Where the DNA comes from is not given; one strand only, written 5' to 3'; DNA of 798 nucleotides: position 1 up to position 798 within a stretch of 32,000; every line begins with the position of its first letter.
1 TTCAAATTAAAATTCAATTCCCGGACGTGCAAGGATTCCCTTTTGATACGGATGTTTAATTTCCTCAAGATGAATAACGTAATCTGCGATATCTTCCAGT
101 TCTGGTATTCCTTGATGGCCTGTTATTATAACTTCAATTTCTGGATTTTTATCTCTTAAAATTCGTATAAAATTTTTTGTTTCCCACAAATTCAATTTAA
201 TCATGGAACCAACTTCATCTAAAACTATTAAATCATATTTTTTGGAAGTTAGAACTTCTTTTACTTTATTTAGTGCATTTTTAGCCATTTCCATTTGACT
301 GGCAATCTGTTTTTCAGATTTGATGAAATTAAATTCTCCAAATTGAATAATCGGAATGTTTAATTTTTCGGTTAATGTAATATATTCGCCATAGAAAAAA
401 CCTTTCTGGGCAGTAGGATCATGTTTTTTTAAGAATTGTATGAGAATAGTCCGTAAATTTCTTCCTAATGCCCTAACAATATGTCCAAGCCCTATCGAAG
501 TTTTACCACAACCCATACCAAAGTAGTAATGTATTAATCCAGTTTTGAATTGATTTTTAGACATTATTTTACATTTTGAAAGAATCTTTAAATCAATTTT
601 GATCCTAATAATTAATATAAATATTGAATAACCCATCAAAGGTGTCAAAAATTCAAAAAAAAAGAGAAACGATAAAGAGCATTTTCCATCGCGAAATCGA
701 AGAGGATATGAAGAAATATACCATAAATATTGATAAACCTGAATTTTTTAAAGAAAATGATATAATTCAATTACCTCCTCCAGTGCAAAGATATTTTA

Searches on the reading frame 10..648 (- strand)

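Call 79: search_protein_families(library=pfam, proteins=[window:10-648:-], max_evalue=0.0001)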
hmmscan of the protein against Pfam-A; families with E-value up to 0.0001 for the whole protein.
window:10-648:- (213 aa): 1 family
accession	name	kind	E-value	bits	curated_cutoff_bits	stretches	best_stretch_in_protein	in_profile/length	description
PF02572.21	CobA_CobO_BtuR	-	4.3e-45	154.5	25.7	1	36-213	2-172/172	ATP:corrinoid adenosyltransferase BtuR/CobO/CobP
